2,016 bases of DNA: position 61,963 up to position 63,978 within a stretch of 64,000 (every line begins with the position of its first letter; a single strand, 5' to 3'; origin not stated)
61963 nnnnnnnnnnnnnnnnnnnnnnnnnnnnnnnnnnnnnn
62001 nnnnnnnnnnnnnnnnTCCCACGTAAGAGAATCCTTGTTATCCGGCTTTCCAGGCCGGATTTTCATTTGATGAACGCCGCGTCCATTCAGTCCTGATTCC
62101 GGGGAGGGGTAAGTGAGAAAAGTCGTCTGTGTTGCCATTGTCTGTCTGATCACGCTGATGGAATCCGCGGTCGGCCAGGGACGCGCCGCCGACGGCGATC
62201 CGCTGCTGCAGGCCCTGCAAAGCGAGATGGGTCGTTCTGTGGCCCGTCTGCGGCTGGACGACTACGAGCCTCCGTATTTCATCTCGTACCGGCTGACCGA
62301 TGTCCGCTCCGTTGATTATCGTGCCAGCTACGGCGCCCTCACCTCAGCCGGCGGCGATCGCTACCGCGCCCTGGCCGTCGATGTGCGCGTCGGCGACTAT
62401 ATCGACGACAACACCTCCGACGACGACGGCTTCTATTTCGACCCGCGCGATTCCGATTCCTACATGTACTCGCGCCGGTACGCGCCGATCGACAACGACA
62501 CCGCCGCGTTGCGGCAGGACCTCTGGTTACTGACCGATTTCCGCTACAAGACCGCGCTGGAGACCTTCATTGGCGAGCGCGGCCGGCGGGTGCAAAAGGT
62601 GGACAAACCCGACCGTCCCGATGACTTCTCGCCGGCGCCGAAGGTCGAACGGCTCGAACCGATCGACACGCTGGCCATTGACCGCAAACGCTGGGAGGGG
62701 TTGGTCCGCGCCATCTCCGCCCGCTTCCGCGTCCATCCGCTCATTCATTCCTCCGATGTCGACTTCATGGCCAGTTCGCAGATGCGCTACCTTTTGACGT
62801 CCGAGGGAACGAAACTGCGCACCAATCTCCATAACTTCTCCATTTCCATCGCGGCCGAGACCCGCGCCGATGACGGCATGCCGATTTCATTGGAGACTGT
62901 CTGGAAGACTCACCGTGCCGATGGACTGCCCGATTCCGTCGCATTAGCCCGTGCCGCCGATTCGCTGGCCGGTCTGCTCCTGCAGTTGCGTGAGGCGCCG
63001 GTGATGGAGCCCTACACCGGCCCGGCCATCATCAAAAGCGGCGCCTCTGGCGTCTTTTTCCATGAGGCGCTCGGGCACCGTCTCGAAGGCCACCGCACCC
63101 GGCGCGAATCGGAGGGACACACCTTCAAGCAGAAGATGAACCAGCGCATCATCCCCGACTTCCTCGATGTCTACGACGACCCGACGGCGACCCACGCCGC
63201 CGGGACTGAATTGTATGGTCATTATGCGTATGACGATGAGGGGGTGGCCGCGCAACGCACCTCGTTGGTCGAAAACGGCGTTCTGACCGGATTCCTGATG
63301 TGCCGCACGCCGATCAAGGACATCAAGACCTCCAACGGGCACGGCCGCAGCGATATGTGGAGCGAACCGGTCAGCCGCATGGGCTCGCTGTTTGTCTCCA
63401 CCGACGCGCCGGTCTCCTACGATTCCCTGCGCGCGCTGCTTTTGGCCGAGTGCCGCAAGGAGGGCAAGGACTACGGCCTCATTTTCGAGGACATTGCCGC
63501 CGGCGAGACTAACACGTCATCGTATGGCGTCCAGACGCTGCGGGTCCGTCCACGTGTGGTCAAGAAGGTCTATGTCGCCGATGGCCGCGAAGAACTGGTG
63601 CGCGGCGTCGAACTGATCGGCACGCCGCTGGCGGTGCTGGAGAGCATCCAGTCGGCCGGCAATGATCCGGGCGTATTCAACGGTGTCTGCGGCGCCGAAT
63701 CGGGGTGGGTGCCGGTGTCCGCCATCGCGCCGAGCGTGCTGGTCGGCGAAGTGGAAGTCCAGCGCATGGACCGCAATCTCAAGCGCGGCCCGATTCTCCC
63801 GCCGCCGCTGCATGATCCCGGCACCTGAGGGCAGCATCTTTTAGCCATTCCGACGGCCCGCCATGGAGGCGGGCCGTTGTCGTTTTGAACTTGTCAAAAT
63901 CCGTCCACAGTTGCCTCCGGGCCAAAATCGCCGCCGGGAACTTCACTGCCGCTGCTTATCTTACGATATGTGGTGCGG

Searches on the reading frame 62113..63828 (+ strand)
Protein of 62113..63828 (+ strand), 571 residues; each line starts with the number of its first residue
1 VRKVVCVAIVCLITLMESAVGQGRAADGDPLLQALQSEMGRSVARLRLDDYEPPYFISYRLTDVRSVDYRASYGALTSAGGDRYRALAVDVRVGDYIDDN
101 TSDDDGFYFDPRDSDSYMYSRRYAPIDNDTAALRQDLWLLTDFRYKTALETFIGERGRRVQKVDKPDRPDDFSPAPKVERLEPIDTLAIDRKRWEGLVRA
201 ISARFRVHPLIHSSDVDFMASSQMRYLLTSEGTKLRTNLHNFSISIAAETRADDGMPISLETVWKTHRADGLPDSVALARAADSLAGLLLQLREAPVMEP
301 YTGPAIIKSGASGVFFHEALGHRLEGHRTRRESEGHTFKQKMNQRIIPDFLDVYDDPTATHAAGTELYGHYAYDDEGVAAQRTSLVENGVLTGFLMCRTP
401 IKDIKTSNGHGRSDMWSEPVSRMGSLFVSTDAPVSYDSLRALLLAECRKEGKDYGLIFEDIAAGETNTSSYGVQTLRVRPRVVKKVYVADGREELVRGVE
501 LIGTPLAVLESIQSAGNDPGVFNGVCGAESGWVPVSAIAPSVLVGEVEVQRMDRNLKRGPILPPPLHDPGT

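Call 64: find_encoding_contigs(protein=window:62113-63828:+, flank=10000, max_places=1)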
Protein window:62113-63828:+ (571 aa): 2 contigs read that carry it; 1 place shown.
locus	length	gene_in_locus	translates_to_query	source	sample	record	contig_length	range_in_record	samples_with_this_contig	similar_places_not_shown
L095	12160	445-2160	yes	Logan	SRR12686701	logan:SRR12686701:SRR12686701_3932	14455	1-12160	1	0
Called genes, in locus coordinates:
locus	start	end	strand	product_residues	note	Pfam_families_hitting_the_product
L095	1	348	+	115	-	?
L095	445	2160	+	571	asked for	PF19289:PmbA_TldD_3rd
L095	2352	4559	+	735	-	PF17900:Peptidase_M1_N, PF01433:Peptidase_M1, PF05345:He_PIG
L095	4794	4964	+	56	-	-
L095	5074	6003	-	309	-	PF10043:DUF2279 (weak)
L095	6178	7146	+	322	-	PF01544:CorA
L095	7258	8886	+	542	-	PF10079:Rossmann-like_BshC, PF24850:CC_BshC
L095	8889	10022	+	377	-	PF13477:Glyco_trans_4_2, PF13439:Glyco_transf_4, PF13579:Glyco_trans_4_4, PF20706:GT4-conflict, PF00534:Glycos_transf_1, PF13692:Glyco_trans_1_4, PF13524:Glyco_trans_1_2 (weak)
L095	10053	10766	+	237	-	PF02585:PIG-L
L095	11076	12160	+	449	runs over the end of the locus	PF12390:Se-cys_synth_N, PF03841:SelA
